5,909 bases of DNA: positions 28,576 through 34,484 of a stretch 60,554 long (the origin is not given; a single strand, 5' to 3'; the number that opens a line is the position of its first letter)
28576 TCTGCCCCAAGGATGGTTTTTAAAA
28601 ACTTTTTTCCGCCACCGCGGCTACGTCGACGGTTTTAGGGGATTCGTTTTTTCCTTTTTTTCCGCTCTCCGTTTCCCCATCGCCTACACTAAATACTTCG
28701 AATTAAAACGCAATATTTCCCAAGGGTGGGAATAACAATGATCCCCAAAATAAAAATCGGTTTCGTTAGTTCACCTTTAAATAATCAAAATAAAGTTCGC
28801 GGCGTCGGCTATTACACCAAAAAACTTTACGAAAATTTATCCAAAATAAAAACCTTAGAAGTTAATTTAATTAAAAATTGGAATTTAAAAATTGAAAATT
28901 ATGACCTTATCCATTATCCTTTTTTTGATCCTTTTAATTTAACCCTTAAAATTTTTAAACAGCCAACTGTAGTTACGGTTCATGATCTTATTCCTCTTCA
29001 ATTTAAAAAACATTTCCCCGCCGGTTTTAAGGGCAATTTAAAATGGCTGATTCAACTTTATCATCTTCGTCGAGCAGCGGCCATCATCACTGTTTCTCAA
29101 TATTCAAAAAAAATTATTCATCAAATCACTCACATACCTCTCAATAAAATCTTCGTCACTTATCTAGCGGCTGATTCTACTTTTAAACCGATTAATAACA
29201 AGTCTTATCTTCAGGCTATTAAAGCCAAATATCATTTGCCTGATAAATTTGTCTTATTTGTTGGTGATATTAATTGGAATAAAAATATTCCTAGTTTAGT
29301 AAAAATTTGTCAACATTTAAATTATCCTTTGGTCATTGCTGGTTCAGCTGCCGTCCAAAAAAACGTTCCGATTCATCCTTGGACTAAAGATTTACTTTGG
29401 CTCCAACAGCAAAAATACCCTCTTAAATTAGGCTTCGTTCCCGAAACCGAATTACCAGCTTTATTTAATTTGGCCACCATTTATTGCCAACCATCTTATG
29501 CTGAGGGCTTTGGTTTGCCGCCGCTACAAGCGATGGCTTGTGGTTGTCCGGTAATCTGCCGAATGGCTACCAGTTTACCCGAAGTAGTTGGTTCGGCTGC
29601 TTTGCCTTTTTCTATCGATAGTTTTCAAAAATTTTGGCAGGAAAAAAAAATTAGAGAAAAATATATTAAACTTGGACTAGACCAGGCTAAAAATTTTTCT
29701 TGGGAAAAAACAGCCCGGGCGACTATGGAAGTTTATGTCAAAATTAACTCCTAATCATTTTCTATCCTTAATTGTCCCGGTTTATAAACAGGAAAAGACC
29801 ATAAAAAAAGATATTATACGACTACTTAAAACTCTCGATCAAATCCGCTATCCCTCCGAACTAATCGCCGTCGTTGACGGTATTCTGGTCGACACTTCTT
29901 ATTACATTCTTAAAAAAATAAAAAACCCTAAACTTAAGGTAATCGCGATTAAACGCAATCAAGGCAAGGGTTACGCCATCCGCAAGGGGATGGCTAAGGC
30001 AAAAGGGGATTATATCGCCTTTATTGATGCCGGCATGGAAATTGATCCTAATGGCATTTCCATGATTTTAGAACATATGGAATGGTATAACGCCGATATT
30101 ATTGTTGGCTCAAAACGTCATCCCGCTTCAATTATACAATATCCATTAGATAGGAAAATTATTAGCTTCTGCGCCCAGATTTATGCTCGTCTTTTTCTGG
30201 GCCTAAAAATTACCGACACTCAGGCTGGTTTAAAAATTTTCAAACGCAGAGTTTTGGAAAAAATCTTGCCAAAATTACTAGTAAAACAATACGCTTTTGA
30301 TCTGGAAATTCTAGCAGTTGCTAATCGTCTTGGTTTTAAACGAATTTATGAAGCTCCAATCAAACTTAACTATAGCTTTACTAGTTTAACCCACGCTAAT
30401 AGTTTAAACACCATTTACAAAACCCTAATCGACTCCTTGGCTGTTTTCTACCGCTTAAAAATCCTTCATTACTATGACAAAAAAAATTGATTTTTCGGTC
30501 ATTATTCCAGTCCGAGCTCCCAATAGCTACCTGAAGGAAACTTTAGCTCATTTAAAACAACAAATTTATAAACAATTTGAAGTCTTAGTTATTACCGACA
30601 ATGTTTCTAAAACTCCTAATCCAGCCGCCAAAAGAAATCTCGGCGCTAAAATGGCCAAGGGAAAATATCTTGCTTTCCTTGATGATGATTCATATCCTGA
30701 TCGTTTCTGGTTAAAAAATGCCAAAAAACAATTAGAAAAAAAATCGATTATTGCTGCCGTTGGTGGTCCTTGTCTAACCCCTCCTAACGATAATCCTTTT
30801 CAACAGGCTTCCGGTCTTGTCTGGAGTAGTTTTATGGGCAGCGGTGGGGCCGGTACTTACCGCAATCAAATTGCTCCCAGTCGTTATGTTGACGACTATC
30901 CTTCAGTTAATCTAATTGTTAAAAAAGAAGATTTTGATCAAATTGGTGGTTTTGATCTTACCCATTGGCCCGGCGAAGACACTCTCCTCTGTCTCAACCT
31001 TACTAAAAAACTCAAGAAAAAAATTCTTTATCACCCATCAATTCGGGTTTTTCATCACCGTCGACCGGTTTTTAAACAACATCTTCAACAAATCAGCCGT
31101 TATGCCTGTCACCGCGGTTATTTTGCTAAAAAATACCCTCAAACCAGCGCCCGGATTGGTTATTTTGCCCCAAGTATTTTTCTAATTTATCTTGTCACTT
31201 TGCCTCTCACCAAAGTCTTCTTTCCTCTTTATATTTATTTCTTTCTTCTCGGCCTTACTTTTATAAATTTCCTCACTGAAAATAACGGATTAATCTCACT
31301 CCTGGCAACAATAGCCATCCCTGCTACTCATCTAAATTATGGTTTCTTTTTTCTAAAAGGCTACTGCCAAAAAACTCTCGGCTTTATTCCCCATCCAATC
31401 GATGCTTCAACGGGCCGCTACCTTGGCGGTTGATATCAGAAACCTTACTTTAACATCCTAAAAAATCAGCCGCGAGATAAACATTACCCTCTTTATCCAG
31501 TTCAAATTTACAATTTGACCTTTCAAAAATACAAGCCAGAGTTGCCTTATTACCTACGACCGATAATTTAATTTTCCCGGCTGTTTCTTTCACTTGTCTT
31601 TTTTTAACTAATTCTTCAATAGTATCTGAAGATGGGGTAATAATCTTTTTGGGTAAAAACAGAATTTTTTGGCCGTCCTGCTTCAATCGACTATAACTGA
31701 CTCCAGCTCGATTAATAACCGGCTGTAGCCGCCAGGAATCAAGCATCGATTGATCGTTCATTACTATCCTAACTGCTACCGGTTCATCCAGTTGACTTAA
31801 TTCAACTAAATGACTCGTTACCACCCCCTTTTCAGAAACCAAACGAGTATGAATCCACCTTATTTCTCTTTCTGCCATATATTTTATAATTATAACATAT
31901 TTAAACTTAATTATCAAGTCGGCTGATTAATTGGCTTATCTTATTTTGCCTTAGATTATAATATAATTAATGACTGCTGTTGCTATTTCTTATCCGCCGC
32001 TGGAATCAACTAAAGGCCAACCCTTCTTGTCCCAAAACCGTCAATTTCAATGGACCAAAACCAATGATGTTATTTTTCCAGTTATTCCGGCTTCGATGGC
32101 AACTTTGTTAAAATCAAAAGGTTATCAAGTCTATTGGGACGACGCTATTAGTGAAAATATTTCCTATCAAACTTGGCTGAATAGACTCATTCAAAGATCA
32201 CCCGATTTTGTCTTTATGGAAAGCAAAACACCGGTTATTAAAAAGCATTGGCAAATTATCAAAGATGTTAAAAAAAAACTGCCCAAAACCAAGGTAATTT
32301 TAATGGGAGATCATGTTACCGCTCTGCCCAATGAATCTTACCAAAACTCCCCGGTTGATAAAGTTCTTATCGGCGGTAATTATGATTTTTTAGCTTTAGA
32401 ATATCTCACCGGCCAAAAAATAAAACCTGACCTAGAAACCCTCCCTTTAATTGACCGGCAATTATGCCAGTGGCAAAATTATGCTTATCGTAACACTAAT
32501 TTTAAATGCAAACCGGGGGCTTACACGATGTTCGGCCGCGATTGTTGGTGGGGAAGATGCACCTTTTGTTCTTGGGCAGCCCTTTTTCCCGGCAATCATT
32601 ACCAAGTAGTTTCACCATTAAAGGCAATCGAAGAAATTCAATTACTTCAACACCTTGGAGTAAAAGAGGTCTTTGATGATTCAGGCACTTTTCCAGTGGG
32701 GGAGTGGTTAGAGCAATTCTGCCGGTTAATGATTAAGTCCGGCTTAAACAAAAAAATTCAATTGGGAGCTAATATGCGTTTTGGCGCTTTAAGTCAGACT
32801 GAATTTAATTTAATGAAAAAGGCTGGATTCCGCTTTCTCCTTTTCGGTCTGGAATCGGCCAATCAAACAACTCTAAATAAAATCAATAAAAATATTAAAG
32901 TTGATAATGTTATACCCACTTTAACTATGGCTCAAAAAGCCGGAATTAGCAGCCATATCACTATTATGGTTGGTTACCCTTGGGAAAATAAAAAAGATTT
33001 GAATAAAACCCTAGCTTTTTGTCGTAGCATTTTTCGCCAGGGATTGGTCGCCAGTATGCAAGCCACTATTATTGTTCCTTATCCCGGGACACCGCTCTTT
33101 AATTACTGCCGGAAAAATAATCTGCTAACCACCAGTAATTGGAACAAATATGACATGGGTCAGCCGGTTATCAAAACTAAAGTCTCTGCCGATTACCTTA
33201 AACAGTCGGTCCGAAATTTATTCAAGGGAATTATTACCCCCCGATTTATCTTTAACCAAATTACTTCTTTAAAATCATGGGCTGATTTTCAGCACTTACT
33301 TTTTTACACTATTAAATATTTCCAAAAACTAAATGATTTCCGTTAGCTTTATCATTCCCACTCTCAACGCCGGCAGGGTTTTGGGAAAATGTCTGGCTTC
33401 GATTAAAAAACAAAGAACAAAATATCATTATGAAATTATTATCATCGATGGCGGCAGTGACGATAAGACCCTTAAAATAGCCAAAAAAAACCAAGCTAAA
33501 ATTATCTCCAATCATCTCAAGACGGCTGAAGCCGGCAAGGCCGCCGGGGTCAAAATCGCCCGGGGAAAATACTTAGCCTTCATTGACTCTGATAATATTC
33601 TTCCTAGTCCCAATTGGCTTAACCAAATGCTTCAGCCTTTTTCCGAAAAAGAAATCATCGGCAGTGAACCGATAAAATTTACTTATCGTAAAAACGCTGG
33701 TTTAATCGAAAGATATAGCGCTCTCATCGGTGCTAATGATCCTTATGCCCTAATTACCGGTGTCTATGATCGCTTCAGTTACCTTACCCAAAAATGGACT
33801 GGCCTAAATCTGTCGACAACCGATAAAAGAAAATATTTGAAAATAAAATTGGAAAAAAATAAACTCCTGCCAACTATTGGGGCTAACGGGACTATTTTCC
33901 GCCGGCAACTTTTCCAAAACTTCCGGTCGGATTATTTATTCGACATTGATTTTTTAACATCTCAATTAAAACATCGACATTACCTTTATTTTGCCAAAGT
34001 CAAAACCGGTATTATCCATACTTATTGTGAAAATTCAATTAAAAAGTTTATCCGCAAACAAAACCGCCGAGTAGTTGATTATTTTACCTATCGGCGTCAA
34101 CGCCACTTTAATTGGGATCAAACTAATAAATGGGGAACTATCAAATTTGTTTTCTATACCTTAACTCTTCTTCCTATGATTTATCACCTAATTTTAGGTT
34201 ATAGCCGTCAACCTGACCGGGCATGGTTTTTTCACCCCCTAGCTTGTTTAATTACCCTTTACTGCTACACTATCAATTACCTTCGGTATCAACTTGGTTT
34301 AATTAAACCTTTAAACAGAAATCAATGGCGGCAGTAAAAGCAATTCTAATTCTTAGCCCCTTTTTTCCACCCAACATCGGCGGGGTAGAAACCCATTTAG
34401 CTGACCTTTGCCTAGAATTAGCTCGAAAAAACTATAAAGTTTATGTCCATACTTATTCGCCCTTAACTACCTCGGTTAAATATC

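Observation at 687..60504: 60-kb glycosylation super-locus dominated by GT-C membrane transferases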

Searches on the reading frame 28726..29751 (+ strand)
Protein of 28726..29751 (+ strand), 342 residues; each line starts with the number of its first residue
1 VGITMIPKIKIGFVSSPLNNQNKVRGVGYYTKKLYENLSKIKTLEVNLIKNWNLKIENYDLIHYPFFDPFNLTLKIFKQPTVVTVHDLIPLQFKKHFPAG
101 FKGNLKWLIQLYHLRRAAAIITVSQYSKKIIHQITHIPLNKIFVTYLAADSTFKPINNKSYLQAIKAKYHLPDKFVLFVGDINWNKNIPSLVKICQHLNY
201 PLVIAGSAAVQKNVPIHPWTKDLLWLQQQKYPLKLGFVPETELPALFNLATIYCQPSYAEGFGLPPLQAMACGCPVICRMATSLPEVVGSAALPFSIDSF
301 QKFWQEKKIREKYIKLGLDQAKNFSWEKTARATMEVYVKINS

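Call 5: search_protein_families(library=pfam, proteins=[window:28726-29751:+], max_evalue=0.01)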
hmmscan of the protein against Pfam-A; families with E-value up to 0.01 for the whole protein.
window:28726-29751:+ (342 aa): 6 families
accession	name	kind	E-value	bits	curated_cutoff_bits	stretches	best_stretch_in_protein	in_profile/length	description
PF00534.26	Glycos_transf_1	-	1.3e-20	74.1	26.4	1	172-292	14-135/172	Glycosyl transferases group 1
PF13692.12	Glyco_trans_1_4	-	7e-15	56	27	1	175-291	3-120/142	Glycosyl transferases group 1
PF13439.12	Glyco_transf_4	-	3.9e-11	43.7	28.5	1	54-150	68-167/170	Glycosyltransferase Family 4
PF20706.3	GT4-conflict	-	0.00014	21.4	26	1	242-283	274-315/385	Family 4 Glycosyltransferase in conflict systems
PF13579.12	Glyco_trans_4_4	-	0.0002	22.2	29.7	1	62-142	75-152/158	Glycosyl transferase 4-like domain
PF13419.12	HAD_2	-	0.0045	17.6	23.8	1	94-181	74-160/178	Haloacid dehalogenase-like hydrolase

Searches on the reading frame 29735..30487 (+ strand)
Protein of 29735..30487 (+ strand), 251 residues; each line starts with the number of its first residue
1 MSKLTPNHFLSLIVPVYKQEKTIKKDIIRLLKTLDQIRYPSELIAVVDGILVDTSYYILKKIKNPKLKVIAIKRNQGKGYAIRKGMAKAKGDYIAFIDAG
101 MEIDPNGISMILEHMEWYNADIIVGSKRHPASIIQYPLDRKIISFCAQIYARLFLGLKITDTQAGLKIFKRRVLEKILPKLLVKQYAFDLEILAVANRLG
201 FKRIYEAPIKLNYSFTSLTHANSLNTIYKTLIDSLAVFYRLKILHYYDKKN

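Call 5: search_protein_families(library=pfam, proteins=[window:29735-30487:+], max_evalue=0.01)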
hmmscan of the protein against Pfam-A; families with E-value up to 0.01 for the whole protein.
window:29735-30487:+ (251 aa): 2 families
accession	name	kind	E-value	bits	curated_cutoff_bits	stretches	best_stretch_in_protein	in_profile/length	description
PF00535.33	Glycos_transf_2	-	3.2e-23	82.9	23.3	1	11-177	1-167/168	Glycosyl transferase family 2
PF10111.15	Glyco_tranf_2_2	-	0.0011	19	27.3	1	11-103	1-94/276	Glycosyltransferase like family 2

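Call 45: search_protein_families(library=ncbifam, proteins=[window:29735-30487:+], max_evalue=0.00001)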
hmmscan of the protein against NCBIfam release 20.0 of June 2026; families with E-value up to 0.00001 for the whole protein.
window:29735-30487:+ (251 aa): 12 families
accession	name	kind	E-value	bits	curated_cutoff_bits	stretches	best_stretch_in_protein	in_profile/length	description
TIGR03937.1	PgaC_IcaA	equivalog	6e-14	51.8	422.3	1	7-116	44-151/407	poly-beta-1,6-N-acetyl-D-glucosamine synthase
NF047588.1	GlcsyltransPgfSStrep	equivalog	2.5e-11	43.3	500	1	10-178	3-168/308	glycosyltransferase PgfS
NF007482.0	PRK10073.1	equivalog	3.7e-11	42.6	423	1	9-117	7-112/334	glycosyltransferase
NF058614.1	PPMAGASynPpgS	equivalog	6.8e-11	42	370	1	12-233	4-218/226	polyprenyl-phospho-N-acetylgalactosaminyl synthase PpgS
TIGR03111.1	glyc2_xrt_Gpos1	hypoth_equivalog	1.6e-10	40.4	363.95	1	10-116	51-157/439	TIGR03111 family XrtG-associated glycosyltransferase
NF007986.1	PRK10714.1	equivalog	2e-10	40.2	529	1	10-178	8-173/316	undecaprenyl-phosphate 4-deoxy-4-formamido-L-arabinose transferase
TIGR04283.1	glyco_like_mftF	equivalog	7.1e-09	35.6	182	1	10-115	1-97/221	TIGR04283 family arsenosugar biosynthesis glycosyltransferase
NF047683.1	TeichurnBiosyTuaG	equivalog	7.8e-09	35.5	400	1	8-116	6-112/252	teichuronic acid biosynthesis protein TuaG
NF041875.1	EPS_EpsD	equivalog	2.3e-08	33.8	370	1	10-138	1-127/325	exopolysaccharide biosynthesis glycosyltransferase EpsD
NF010496.0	PRK13915.1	equivalog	1.9e-06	27.2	262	1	8-107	31-134/307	glucosyl-3-phosphoglycerate synthase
TIGR03965.1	mycofact_glyco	equivalog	2.8e-06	26.5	280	1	10-109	76-173/467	mycofactocin biosynthesis glycosyltransferase MftF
TIGR04182.1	glyco_TIGR04182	equivalog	7.9e-06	25.5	325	1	12-191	4-169/293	S-layer glycoprotein N-glycosyltransferase AglJ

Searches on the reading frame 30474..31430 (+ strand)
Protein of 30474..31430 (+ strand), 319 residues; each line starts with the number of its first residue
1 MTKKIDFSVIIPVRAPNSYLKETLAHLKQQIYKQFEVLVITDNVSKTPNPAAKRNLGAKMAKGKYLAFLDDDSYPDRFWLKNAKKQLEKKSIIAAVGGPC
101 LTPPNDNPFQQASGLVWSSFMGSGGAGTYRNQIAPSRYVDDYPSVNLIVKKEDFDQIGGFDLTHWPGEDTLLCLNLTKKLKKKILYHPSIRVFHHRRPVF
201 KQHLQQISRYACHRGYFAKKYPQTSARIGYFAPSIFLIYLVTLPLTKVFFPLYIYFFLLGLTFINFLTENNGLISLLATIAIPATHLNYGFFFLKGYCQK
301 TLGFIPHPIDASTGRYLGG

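Call 5: search_protein_families(library=pfam, proteins=[window:30474-31430:+], max_evalue=0.01)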
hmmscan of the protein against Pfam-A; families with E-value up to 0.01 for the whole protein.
window:30474-31430:+ (319 aa): 4 families
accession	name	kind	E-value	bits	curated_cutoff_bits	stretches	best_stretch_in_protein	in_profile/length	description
PF00535.33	Glycos_transf_2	-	5.3e-13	49.7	23.3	2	50-114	66-130/168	Glycosyl transferase family 2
PF10111.15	Glyco_tranf_2_2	-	5.9e-08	33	27.3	1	46-218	65-246/276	Glycosyltransferase like family 2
PF13632.12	Glyco_trans_2_3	-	9.3e-07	29.3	27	1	67-264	3-193/198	Glycosyl transferase family group 2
PF13641.12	Glyco_tranf_2_3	-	0.0019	18.7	27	0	7-45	3-41/230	Glycosyltransferase like family 2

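Call 45: search_protein_families(library=ncbifam, proteins=[window:30474-31430:+], max_evalue=0.00001)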
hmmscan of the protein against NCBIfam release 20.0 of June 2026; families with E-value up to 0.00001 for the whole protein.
window:30474-31430:+ (319 aa): 7 families
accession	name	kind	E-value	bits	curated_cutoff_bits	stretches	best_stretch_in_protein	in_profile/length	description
TIGR03965.1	mycofact_glyco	equivalog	1.1e-25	90.5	280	1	50-227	142-313/467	mycofactocin biosynthesis glycosyltransferase MftF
NF041875.1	EPS_EpsD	equivalog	1e-16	61.3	370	1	50-224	67-237/325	exopolysaccharide biosynthesis glycosyltransferase EpsD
TIGR04283.1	glyco_like_mftF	equivalog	2.6e-10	40.3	182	0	8-92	2-102/221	TIGR04283 family arsenosugar biosynthesis glycosyltransferase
NF041394.1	GtaseAglG_Halo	equivalog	1.1e-09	38.1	440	1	53-205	73-225/304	glucosyl-dolichyl phosphate glucuronosyltransferase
NF038302.1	EPS_HpsE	equivalog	5.2e-09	35.5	300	0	54-99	78-123/307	hormogonium polysaccharide biosynthesis glycosyltransferase HpsE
NF038299.1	EPS_HpsN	equivalog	6.6e-07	28.6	425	0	7-46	3-42/317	hormogonium polysaccharide biosynthesis glycosyltransferase HpsN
NF047683.1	TeichurnBiosyTuaG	equivalog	8.9e-06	25.5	400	0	51-86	75-107/252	teichuronic acid biosynthesis protein TuaG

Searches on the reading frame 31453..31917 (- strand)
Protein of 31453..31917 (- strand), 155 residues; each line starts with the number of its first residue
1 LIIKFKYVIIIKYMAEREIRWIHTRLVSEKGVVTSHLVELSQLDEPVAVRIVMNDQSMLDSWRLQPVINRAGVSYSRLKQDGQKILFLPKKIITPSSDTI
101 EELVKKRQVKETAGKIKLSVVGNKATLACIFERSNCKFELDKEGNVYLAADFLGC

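Call 5: search_protein_families(library=pfam, proteins=[window:31453-31917:-], max_evalue=0.01)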
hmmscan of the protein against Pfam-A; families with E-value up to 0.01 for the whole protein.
window:31453-31917:- (155 aa): 0 families

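Call 16: search_protein_families(library=ncbifam, proteins=[window:31453-31917:-], max_evalue=0.1)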
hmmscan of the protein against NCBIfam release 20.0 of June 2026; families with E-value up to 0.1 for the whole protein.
window:31453-31917:- (155 aa): 0 families

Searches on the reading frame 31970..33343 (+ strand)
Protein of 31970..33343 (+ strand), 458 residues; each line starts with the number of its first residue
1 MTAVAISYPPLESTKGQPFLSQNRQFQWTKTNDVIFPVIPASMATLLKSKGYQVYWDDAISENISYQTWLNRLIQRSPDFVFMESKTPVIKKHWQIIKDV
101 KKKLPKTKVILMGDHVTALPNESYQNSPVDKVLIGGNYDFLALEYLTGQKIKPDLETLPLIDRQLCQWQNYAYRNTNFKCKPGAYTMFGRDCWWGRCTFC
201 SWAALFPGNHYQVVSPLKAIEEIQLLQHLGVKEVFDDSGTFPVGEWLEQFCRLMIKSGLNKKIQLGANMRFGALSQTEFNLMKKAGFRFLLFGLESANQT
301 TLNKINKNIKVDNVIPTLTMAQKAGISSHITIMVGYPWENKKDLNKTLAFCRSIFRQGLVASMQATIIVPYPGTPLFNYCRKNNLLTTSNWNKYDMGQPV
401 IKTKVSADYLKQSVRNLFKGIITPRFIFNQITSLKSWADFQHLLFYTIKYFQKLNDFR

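Call 5: search_protein_families(library=pfam, proteins=[window:31970-33343:+], max_evalue=0.01)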
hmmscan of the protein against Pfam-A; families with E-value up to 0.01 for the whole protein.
window:31970-33343:+ (458 aa): 2 families
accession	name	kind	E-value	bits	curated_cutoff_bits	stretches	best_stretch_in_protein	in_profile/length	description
PF04055.27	Radical_SAM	-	1.4e-15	58.3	29.5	1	189-350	4-165/166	Radical SAM superfamily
PF02310.24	B12-binding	-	4.6e-05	23.7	32.1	1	43-135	20-111/121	B12 binding domain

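Call 46: search_protein_families(library=ncbifam, proteins=[window:31970-33343:+], max_evalue=0.00001)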
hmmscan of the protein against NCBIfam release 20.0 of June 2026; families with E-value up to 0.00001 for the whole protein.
window:31970-33343:+ (458 aa): 17 families
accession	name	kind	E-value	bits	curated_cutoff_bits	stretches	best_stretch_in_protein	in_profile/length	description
TIGR03471.1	HpnJ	equivalog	5.1e-37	127.9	577.6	2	188-431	202-443/472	hopanoid biosynthesis associated radical SAM protein HpnJ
TIGR02026.1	BchE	equivalog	3.2e-26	92.2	481.35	1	161-405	175-410/497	magnesium-protoporphyrin IX monomethyl ester anaerobic oxidative cyclase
TIGR04367.1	HpnR_B12_rSAM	equivalog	1.5e-20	73.2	650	1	180-407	183-398/490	hopanoid C-3 methylase HpnR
TIGR04072.2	rSAM_ladder_B12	equivalog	6.6e-20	71.2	360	1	35-419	16-409/443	lipid biosynthesis B12-binding/radical SAM protein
TIGR04479.1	bcpD_PhpK_rSAM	subfamily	8e-19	67.4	600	1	190-353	248-408/504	PhpK family radical SAM P-methyltransferase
NF050148.1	rSAM_ApyD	equivalog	3.2e-18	65.5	750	1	189-379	205-392/645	RiPP biosynthesis radical SAM protein ApyD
TIGR04013.1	B12_SAM_MJ_1487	hypoth_equivalog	1.8e-14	53.4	251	1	288-380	267-357/382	TIGR04013 family B12-binding domain/radical SAM domain-containing protein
TIGR04014.1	B12_SAM_MJ_0865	equivalog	2e-12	46.7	360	1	188-379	165-357/434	methyl-coenzyme M reductase glutamine C-methyltransferase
NF038361.1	rSAM_Sden_1168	equivalog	1.1e-10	40.8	575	1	154-418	249-512/560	Sden_1168 family B12-binding radical SAM P-methyltransferase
TIGR04385.1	B12_rSAM_cofa1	equivalog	1.5e-10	40.9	450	1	160-358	175-368/438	B12 lower ligand biosynthesis radical SAM protein BzaD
TIGR03975.1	rSAM_ocin_1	subfamily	1.3e-08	33.8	281.85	1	185-352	263-428/606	RiPP maturation radical SAM C-methyltransferase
NF040542.1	rSAM_RCCLKC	equivalog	2.4e-08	33.6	450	1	196-387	192-384/423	arsinothricin biosynthesis radical SAM protein ArsL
NF045585.1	rSAM_slr0320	equivalog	4.6e-08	32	775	1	190-395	242-451/511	photosystem II high light acclimation radical SAM protein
NF033070.1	rSAM_AprD4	equivalog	2.2e-07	30.1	500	1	153-412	168-422/456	AprD4 family radical SAM diol-dehydratase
TIGR04295.1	B12_rSAM_oligo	hypoth_equivalog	5.9e-07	28.5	400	0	159-378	173-382/422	TIGR04295 family B12-binding domain-containing radical SAM protein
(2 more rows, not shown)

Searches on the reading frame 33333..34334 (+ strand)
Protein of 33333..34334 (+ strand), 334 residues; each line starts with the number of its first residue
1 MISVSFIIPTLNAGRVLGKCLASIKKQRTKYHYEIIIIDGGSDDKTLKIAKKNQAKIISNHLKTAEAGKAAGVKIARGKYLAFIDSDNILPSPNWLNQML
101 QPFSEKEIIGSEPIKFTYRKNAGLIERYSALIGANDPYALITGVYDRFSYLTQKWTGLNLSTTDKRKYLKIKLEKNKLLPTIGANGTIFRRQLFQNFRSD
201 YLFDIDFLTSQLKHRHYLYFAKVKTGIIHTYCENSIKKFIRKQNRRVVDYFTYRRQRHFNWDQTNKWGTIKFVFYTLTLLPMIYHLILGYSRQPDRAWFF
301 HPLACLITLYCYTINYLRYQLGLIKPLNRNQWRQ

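Call 5: search_protein_families(library=pfam, proteins=[window:33333-34334:+], max_evalue=0.01)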
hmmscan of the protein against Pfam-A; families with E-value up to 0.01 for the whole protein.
window:33333-34334:+ (334 aa): 4 families
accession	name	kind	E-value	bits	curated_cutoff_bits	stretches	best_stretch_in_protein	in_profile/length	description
PF00535.33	Glycos_transf_2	-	1.2e-23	84.3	23.3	1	5-111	1-114/168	Glycosyl transferase family 2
PF13641.12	Glyco_tranf_2_3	-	6.5e-10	39.9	27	1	4-246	3-227/230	Glycosyltransferase like family 2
PF10111.15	Glyco_tranf_2_2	-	0.0003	20.8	27.3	1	26-101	20-104/276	Glycosyltransferase like family 2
PF13704.12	Glyco_tranf_2_4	-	0.0055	17.6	27.5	0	16-94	6-88/98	Glycosyl transferase family 2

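Call 66: search_protein_families(library=ncbifam, proteins=[window:33333-34334:+], max_evalue=0.00001)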
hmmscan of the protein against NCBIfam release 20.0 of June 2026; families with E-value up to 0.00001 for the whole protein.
window:33333-34334:+ (334 aa): 13 families
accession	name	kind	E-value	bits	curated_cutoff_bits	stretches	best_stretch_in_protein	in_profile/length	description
TIGR04283.1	glyco_like_mftF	equivalog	7.2e-16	58.4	182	1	4-116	1-111/221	TIGR04283 family arsenosugar biosynthesis glycosyltransferase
TIGR03965.1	mycofact_glyco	equivalog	4.2e-15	55.6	280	1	3-130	75-206/467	mycofactocin biosynthesis glycosyltransferase MftF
NF007482.0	PRK10073.1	equivalog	1.7e-14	53.5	423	1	3-90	7-98/334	glycosyltransferase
NF010496.0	PRK13915.1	equivalog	2.9e-12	46.3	262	1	3-109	32-148/307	glucosyl-3-phosphoglycerate synthase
NF041875.1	EPS_EpsD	equivalog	1.3e-11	44.5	370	1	4-104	1-105/325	exopolysaccharide biosynthesis glycosyltransferase EpsD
NF047683.1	TeichurnBiosyTuaG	equivalog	6.5e-11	42.3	400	1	4-101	8-109/252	teichuronic acid biosynthesis protein TuaG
NF038302.1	EPS_HpsE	equivalog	1.1e-10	41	300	1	4-103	3-111/307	hormogonium polysaccharide biosynthesis glycosyltransferase HpsE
TIGR04182.1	glyco_TIGR04182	equivalog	7.4e-10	38.7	325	1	4-107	2-101/293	S-layer glycoprotein N-glycosyltransferase AglJ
TIGR03937.1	PgaC_IcaA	equivalog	7.4e-09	35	422.3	1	3-110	46-157/407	poly-beta-1,6-N-acetyl-D-glucosamine synthase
TIGR03111.1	glyc2_xrt_Gpos1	hypoth_equivalog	7.2e-08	31.6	363.95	1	4-108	51-161/439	TIGR03111 family XrtG-associated glycosyltransferase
NF050050.1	ProtGlycPglI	equivalog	3.4e-07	29.9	500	1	3-91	3-97/306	GalNAc(5)-diNAcBac-PP-undecaprenol beta-1,3-glucosyltransferase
NF047588.1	GlcsyltransPgfSStrep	equivalog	8e-07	28.6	500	1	3-105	2-112/308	glycosyltransferase PgfS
NF038299.1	EPS_HpsN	equivalog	5.6e-06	25.6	425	0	3-111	2-114/317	hormogonium polysaccharide biosynthesis glycosyltransferase HpsN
